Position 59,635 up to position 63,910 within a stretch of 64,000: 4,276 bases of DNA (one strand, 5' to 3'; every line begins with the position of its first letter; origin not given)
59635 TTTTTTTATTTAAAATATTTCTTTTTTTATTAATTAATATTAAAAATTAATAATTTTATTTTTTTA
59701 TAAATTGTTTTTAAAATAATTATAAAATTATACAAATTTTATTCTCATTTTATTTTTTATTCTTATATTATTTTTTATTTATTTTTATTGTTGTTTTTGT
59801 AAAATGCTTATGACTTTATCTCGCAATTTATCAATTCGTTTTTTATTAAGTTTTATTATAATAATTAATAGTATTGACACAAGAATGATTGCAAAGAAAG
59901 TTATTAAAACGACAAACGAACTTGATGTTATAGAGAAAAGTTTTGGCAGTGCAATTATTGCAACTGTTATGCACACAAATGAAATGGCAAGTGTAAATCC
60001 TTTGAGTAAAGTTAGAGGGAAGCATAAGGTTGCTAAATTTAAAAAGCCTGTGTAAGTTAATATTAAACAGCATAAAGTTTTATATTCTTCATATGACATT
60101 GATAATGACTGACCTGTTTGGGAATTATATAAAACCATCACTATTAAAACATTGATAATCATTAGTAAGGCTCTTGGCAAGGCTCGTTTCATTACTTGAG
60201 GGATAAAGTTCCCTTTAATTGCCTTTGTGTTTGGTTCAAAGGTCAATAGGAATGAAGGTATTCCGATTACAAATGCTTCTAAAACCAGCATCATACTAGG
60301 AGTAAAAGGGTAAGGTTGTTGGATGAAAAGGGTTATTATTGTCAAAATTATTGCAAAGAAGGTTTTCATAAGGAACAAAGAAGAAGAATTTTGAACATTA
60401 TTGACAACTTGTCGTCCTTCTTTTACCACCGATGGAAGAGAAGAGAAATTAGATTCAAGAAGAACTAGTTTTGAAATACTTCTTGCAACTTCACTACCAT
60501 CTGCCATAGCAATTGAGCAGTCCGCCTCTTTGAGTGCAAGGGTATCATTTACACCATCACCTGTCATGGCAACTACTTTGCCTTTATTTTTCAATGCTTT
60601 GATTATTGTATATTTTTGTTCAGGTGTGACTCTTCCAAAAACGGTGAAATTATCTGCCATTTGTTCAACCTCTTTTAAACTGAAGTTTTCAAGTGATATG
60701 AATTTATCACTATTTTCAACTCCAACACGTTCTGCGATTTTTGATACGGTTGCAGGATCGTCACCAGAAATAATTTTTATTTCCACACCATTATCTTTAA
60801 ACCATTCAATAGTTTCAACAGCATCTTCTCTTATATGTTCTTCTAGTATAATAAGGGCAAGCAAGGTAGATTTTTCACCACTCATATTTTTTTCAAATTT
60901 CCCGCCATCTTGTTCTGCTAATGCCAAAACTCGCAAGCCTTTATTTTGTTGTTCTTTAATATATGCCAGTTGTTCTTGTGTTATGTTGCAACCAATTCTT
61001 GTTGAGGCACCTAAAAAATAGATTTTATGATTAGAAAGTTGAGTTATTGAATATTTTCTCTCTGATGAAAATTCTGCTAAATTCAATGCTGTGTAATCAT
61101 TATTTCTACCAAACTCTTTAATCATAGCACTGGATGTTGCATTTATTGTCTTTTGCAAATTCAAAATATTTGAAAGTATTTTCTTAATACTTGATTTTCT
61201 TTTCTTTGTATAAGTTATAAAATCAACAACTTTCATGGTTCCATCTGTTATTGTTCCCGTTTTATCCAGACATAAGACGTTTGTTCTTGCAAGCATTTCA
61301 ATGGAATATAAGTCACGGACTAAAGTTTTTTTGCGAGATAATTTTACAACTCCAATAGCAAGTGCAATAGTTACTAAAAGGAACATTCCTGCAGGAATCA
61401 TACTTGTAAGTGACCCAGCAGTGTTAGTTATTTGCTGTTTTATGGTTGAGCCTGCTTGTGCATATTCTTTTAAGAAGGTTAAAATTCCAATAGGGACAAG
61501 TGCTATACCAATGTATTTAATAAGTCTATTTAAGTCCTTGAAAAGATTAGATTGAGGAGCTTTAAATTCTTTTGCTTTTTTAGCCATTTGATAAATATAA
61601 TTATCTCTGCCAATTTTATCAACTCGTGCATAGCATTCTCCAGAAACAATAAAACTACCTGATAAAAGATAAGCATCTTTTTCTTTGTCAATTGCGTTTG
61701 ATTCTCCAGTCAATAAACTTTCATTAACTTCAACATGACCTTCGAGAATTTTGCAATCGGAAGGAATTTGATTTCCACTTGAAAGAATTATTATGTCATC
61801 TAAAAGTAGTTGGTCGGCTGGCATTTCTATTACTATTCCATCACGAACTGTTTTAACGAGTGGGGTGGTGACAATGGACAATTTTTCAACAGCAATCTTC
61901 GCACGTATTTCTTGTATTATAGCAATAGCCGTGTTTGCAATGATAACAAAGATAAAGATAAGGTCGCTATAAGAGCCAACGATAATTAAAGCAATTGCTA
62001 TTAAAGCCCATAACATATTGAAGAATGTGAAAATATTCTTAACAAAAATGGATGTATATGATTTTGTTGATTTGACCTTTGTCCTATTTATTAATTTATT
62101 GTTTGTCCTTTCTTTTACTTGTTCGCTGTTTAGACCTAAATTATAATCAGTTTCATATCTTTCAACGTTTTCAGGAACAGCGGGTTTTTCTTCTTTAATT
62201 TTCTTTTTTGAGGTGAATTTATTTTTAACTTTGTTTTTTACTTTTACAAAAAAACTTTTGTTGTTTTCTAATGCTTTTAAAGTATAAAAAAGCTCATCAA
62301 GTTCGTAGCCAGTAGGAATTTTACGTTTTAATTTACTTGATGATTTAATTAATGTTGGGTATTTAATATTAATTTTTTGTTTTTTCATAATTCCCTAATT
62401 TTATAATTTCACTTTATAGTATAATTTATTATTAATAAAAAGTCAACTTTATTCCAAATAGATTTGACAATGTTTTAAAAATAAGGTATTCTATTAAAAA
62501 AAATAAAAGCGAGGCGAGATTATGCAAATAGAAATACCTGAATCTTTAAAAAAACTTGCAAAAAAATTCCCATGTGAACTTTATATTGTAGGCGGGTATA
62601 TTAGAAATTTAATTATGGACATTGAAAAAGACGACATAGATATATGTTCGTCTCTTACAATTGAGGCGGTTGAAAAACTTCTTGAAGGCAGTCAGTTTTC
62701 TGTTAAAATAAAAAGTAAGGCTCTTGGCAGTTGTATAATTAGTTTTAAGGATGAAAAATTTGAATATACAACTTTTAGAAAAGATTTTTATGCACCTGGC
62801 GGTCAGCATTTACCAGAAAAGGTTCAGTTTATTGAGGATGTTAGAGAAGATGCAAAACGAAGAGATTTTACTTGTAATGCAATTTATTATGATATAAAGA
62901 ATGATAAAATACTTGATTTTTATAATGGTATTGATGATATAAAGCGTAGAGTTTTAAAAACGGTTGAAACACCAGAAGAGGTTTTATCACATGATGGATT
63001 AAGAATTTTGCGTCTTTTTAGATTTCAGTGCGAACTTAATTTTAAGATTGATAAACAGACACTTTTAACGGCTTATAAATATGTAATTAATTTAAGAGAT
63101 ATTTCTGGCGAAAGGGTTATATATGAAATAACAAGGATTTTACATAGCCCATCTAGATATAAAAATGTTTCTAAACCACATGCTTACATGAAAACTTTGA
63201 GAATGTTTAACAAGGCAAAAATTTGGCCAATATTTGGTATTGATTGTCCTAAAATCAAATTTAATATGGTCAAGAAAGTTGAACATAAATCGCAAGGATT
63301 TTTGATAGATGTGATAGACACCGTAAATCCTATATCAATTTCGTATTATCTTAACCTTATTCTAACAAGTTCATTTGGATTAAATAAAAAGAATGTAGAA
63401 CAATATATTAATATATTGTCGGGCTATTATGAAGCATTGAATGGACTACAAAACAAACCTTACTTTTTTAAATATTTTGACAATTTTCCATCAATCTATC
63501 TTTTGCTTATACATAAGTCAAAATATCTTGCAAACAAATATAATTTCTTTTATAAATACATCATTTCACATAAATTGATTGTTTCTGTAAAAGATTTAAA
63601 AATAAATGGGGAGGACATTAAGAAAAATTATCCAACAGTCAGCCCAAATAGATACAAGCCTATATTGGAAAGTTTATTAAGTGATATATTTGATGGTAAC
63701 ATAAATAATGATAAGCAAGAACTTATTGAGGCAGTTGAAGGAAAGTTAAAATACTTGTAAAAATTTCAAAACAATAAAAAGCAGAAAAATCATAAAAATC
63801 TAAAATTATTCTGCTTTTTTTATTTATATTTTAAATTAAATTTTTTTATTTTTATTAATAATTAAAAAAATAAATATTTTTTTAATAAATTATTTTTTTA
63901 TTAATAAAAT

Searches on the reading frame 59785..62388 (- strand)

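Call 62: search_protein_families(library=pfam, proteins=[window:59785-62388:-], max_evalue=0.00001)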
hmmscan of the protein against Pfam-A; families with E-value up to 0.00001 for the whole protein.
window:59785-62388:- (867 aa): 2 families
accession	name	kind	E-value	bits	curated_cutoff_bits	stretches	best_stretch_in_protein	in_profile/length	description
PF00122.25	E1-E2_ATPase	-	9.3e-39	133.2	28.1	1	176-353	5-181/181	E1-E2 ATPase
PF00702.32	Hydrolase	-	2e-22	81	26.4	1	371-623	3-191/191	haloacid dehalogenase-like hydrolase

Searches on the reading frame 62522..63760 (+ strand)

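Call 62: search_protein_families(library=pfam, proteins=[window:62522-63760:+], max_evalue=0.00001)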
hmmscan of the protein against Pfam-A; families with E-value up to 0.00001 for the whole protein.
window:62522-63760:+ (412 aa): 1 family
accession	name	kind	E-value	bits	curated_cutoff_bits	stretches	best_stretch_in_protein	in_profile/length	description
PF01743.26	PolyA_pol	-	4.3e-29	101.8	23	1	20-145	1-125/126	Poly A polymerase head domain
